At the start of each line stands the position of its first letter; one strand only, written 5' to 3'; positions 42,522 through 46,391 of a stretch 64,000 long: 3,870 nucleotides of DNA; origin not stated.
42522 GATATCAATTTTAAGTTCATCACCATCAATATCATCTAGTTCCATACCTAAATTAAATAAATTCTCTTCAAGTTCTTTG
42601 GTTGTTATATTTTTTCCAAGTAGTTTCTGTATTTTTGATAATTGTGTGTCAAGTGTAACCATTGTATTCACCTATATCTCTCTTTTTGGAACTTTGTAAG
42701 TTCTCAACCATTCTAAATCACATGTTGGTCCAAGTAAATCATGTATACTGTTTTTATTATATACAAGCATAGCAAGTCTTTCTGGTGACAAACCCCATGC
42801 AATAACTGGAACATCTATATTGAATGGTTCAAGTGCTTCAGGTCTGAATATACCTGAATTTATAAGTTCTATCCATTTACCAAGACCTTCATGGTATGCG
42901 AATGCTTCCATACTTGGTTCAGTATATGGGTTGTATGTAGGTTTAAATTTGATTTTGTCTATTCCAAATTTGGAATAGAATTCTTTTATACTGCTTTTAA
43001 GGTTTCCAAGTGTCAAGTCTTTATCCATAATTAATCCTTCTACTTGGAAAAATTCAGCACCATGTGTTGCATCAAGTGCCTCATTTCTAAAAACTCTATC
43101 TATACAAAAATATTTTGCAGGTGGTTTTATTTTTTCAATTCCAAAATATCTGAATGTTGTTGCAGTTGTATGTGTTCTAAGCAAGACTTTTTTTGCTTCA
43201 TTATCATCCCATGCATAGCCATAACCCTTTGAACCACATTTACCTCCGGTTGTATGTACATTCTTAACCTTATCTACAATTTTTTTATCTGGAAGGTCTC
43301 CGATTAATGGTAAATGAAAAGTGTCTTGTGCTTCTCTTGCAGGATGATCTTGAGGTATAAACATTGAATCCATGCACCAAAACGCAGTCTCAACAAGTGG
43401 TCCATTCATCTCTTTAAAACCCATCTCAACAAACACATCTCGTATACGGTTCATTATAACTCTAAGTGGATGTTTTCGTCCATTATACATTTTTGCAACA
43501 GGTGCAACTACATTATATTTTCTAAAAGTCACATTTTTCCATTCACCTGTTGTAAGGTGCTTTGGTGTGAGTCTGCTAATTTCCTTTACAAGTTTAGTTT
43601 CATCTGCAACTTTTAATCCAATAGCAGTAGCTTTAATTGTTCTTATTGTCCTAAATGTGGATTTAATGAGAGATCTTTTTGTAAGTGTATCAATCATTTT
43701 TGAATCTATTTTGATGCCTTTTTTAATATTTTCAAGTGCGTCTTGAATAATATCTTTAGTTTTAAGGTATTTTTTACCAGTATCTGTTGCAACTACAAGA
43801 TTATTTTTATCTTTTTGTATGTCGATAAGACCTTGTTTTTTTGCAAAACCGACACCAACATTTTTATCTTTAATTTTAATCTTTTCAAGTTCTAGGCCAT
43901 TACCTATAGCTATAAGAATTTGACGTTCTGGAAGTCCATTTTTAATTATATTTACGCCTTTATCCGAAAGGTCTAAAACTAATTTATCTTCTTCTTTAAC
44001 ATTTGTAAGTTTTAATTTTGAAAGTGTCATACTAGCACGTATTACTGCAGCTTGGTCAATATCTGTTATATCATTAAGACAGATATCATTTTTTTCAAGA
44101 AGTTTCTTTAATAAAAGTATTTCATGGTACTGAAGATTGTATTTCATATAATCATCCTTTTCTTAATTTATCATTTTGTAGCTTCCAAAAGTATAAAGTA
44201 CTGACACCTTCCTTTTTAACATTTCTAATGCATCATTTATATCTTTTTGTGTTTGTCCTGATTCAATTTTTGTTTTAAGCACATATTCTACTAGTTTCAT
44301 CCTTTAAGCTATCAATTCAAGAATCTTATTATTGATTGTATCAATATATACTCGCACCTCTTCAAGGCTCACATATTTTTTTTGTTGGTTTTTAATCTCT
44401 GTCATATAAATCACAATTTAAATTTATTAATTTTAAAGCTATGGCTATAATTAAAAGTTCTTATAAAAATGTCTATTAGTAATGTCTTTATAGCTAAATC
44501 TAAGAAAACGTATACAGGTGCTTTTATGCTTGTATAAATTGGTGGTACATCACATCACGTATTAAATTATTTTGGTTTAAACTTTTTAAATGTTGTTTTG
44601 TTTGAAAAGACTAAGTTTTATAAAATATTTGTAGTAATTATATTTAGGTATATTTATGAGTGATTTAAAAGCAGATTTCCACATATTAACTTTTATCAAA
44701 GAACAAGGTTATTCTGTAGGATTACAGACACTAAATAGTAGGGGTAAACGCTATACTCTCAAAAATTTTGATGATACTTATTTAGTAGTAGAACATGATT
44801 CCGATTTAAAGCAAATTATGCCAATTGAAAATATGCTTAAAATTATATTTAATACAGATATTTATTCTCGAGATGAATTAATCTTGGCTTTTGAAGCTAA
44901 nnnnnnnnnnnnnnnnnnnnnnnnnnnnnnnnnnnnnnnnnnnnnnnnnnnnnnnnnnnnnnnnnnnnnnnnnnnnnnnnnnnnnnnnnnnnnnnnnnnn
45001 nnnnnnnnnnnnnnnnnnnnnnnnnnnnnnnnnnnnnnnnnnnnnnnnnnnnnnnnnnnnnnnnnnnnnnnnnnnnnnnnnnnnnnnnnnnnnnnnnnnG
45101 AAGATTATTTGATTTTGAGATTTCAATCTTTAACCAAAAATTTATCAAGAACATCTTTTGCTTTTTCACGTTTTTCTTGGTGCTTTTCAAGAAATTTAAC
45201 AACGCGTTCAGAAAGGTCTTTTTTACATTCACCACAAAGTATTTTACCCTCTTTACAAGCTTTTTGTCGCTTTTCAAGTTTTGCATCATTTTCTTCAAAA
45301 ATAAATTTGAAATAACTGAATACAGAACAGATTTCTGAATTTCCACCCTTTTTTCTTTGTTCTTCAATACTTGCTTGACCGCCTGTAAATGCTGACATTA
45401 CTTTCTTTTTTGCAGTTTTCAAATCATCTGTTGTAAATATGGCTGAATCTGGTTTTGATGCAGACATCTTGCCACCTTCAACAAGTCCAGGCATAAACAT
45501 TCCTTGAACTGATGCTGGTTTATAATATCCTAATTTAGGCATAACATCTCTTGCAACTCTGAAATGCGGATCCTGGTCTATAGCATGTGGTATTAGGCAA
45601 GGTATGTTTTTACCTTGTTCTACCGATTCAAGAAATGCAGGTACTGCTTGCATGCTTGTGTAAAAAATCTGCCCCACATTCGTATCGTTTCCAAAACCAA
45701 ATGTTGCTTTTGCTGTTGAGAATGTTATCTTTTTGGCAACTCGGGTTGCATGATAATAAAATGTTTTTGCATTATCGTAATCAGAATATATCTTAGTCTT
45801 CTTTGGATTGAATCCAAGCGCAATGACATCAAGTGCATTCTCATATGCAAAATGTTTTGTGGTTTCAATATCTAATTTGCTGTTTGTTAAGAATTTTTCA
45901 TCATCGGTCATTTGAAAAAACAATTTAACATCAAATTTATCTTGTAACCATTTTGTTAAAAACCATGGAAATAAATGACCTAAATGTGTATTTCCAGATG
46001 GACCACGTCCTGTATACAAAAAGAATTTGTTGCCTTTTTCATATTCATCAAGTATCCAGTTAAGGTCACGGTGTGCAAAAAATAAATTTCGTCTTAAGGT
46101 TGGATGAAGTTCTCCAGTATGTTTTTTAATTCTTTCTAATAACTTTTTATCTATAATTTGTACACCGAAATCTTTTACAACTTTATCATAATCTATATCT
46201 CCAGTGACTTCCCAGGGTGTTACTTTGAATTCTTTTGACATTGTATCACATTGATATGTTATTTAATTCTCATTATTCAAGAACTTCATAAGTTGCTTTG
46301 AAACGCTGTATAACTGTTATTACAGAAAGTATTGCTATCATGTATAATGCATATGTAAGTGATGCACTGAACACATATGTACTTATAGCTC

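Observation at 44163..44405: Chorismate-mutase-like gene with an in-frame TAA at the conserved Glu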

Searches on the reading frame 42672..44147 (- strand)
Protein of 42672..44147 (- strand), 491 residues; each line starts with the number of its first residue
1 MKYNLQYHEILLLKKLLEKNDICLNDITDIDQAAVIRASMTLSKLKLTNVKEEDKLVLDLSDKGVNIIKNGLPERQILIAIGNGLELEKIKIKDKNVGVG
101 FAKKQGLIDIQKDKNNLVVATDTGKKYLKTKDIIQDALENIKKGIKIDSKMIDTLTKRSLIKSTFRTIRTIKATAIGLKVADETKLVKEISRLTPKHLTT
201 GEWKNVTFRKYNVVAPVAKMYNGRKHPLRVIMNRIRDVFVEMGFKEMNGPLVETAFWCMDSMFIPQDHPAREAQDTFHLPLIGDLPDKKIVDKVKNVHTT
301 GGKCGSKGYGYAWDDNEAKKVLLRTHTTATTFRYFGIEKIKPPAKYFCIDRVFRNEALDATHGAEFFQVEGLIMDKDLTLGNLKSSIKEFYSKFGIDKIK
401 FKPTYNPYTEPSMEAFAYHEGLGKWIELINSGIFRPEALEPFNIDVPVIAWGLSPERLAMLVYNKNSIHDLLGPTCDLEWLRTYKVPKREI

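Call 11: find_related_loci(query=window:42672-44147:-, collection=genome_contigs, flank=6000)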
Query window:42672-44147:- (491 aa) in genome_contigs; peptide patterns used: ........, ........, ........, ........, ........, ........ (x = any residue, [..] = any of these).
49 stretches matched a pattern; 2 encode a relative of the query (tblastn E <= 1e-3); 2 distinct loci.
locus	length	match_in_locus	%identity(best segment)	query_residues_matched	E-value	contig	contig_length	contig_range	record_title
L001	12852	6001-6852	56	210-491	6e-108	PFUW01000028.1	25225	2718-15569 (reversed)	MAG: Candidatus Huberarchaeum crystalense isolate CG_4_9_14_3_um_filter_31_125 CG_4_9_14_3_um_filter_150_scaffold_18904_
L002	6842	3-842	53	204-484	6e-102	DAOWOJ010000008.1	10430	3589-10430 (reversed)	MAG TPA_asm: Candidatus Aenigmatarchaeota archaeon isolate CSMAG_3051 CSMAG_3051_k141_280609_length_10430_cov_17.4291, w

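Call 20: find_homologous_proteins(query=window:42675-44147:-, max_evalue=1e-60)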
Query window:42675-44147:- (491 aa): 5125 proteins with E <= 1e-60 among 8000 candidates; the best 120 are listed.
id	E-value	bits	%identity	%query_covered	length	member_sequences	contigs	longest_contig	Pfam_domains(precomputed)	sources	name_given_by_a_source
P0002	0.0e+0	1114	100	100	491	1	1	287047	PF01409.26,PF00152.26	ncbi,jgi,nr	ncbi:MAG: phenylalanine--tRNA ligase subunit alpha [DPANN group archaeon]|nr:phenylalanine--tRNA lig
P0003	4.6e-169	581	62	85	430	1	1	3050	PF01409.26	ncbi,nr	ncbi:MAG: phenylalanine--tRNA ligase subunit alpha, partial [archaeon]|nr:phenylalanine--tRNA ligase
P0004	6.4e-149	515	50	99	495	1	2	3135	PF01409.26,PF00152.26,PF22665.4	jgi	jgi:phenylalanyl-tRNA synthetase alpha chain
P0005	6.9e-148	512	50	100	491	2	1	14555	PF01409.26,PF00587.31,PF00152.26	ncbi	-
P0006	7.2e-143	495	49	100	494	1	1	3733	PF01409.26,PF00587.31,PF00152.26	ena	-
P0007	1.4e-141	491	51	97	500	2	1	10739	PF01409.26,PF00587.31,PF00152.26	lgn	-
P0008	1.2e-140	488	49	95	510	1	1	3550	PF01409.26,PF00587.31,PF00152.26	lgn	-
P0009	2.4e-140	487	50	93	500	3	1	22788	PF01409.26,PF00152.26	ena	-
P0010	2.5e-139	483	49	95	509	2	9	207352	PF01409.26,PF00587.31,PF00152.26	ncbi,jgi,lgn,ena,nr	ncbi:MAG TPA: phenylalanine--tRNA ligase subunit alpha [Candidatus Nanoarchaeia archaeon]|nr:phenyla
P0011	1.9e-138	481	49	96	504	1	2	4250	PF01409.26,PF00587.31,PF00152.26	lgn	-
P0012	8.0e-138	478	51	93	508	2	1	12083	PF01409.26,PF10771.16,PF00152.26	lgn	-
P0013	1.2e-137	478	50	95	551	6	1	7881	PF01409.26,PF00152.26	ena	-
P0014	1.4e-137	478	52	88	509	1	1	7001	PF01409.26,PF00152.26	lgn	-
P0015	2.6e-137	477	49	95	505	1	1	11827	PF01409.26,PF00152.26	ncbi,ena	-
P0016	3.0e-136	473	50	94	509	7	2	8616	PF01409.26,PF00587.31,PF00152.26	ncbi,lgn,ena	ncbi:MAG: phenylalanine--tRNA ligase subunit alpha [Nanoarchaeota archaeon]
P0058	9.1e-129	449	59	68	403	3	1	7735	PF01409.26,PF00152.26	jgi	-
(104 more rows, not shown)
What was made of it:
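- Tried and rejected: Rejected because PheS is full length compared with relatives (491 aa against 491-510, call 20).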

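Call 22: find_encoding_contigs(protein=P0003, flank=6000, max_places=2)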
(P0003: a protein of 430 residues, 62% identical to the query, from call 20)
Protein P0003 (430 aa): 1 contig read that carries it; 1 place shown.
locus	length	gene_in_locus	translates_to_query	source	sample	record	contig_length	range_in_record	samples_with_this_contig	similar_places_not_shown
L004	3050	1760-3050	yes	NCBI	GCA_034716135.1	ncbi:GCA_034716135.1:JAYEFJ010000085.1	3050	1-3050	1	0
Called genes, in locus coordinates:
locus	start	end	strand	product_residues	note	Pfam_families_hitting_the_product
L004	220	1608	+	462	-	PF00270:DEAD, PF04851:ResIII, PF00271:Helicase_C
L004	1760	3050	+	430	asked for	PF01409:tRNA-synt_2d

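Call 23: find_encoding_contigs(protein=P0058, flank=6000, max_places=2)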
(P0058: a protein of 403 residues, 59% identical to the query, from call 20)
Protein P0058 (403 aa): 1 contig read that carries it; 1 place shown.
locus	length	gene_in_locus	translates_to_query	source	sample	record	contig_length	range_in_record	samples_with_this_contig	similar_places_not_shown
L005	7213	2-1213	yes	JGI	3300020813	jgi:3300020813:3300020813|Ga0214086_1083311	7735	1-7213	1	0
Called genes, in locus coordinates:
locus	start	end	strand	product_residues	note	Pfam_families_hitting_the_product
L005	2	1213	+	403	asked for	PF01409:tRNA-synt_2d, PF00152:tRNA-synt_2 (weak)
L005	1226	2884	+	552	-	PF18262:PhetRS_B1, PF03484:B5, PF17759:tRNA_synthFbeta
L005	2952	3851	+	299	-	-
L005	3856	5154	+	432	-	PF01210:NAD_Gly3P_dh_N (faint), PF03446:NAD_binding_2 (faint), PF03721:UDPG_MGDP_dh_N, PF00984:UDPG_MGDP_dh, PF03720:UDPG_MGDP_dh_C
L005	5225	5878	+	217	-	-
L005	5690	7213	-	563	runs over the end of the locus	PF07690:MFS_1, PF05977:MFS_3 (faint), PF07690:MFS_1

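Call 24: find_encoding_contigs(protein=P0005, flank=6000, max_places=2)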
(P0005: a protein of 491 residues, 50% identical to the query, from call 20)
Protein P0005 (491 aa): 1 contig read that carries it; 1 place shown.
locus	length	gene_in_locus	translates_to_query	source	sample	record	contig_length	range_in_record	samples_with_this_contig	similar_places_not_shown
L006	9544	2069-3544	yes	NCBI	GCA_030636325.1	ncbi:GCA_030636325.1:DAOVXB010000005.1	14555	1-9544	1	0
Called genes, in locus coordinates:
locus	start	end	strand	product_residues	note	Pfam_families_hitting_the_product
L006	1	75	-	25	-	?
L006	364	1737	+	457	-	PF04326:SLFN_AlbA_2, PF13749:HATPase_c_4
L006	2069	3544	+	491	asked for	PF01409:tRNA-synt_2d, PF00587:tRNA-synt_2b (faint), PF00152:tRNA-synt_2 (weak)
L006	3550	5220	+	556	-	PF18262:PhetRS_B1, PF03484:B5, PF17759:tRNA_synthFbeta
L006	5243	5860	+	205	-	PF13197:DUF4013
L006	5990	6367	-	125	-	-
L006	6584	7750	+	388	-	PF01637:ATPase_2 (faint), PF13173:AAA_14, PF13635:DUF4143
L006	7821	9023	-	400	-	PF00871:Acetate_kinase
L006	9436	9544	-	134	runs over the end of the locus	-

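Call 27: find_encoding_contigs(protein=P0002, flank=10000, max_places=1)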
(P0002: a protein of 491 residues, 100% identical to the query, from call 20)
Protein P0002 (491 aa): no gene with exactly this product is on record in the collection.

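Call 46: list_cluster_members(proteins=[P0001, P0002])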
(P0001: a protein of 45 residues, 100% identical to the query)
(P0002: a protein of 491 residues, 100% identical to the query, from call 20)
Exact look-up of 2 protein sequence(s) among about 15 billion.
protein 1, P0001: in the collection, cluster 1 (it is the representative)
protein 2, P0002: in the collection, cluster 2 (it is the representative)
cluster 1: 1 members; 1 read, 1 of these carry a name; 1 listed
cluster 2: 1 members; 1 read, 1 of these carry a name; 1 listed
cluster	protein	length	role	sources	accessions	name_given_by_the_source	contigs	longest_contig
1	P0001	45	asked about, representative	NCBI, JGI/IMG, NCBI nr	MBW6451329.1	MAG: hypothetical protein K0B02_01190 [DPANN group archaeon] | hypothetical protein [DPANN group archaeon]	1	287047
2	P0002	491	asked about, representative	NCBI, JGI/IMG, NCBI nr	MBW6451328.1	MAG: phenylalanine--tRNA ligase subunit alpha [DPANN group archaeon] | phenylalanine--tRNA ligase subunit alpha [DPANN group archaeon]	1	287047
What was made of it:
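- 41007..44147 (-): pheS (42672-44147) and pheT (41007-42671), the phenylalanyl-tRNA synthetase alpha and beta subunits. These are the intact downstream genes of the apparent operon. Annotated as phenylalanine--tRNA ligase subunit alpha of a DPANN group archaeon (calls 20, 46).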

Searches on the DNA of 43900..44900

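Call 42: search_rna_families(source=window, start=43900, end=44900, threshold=evalue, max_evalue=1)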
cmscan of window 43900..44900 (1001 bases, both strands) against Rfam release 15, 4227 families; matches with E-value up to 1: 1.
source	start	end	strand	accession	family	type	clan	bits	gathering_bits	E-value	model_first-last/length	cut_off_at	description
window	44763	44843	+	RF01603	snoR29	Gene; snRNA; snoRNA; CD-box;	-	24.8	50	0.78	1-84/84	no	small nucleolar RNA snoR29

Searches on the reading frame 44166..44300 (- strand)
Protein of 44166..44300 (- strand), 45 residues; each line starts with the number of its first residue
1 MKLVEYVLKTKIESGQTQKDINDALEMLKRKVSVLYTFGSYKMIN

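Call 7: search_protein_families(library=pfam, proteins=[window:44166-44300:-], max_evalue=10)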
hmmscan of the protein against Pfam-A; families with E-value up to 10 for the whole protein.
seq(45 aa): 0 families

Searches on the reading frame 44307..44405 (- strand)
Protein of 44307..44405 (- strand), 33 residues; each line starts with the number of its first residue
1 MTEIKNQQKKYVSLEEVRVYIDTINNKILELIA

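Call 7: search_protein_families(library=pfam, proteins=[window:44307-44405:-], max_evalue=10)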
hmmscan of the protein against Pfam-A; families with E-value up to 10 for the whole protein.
seq(33 aa): 1 family
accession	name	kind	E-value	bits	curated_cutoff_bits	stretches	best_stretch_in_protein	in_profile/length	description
PF22800.1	CFAP410_C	-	0.13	12.4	27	1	13-24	24-35/36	CFAP410 C-terminal domain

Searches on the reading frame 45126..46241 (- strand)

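Call 35: search_protein_families(library=pfam, alignment_id=A3, max_evalue=0.00001)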
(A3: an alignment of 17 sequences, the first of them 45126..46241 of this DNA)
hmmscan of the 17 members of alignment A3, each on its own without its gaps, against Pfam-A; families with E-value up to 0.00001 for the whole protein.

A. member 1, window:45126-46241:- (372 aa): 1 family
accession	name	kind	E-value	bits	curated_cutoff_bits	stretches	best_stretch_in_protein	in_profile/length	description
PF00579.31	tRNA-synt_1b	-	1.1e-28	100.8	21.1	1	70-352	3-292/292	tRNA synthetases class I (W and Y)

B. families by the number of members that match (of 17 scanned): 34 families (the first 25 are shown)
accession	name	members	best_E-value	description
PF00493.29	MCM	1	1.7e-90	MCM P-loop domain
PF09239.17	Topo-VIb_trans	1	6e-60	Topoisomerase VI B subunit, transducer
PF00352.27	TBP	1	1.6e-58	Transcription factor TFIID (or TATA-binding protein, TBP)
PF21180.3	TOP6A-Spo11_Toprim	1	3.1e-57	Topoisomerase 6 subunit A/Spo11, Toprim domain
PF01163.29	RIO1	1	1.9e-49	RIO domain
PF04981.18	NMD3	1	2.4e-39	NMD3 family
PF13419.12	HAD_2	1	1.4e-32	Haloacid dehalogenase-like hydrolase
PF01873.23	eIF-5_eIF-2B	1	7.5e-32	Domain found in IF2B/IF5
PF00579.31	tRNA-synt_1b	1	1.1e-28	tRNA synthetases class I (W and Y)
PF17855.7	MCM_lid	1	7.7e-28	MCM AAA-lid domain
PF00702.32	Hydrolase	1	1.2e-27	haloacid dehalogenase-like hydrolase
PF01974.23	tRNA_int_endo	1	1.7e-26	tRNA intron endonuclease, catalytic C-terminal domain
PF17207.9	MCM_OB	1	2.3e-23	MCM OB domain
PF03129.25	HGTP_anticodon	1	1.6e-18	Anticodon binding domain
PF04406.19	TP6A_N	1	4.3e-17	Type IIB DNA topoisomerase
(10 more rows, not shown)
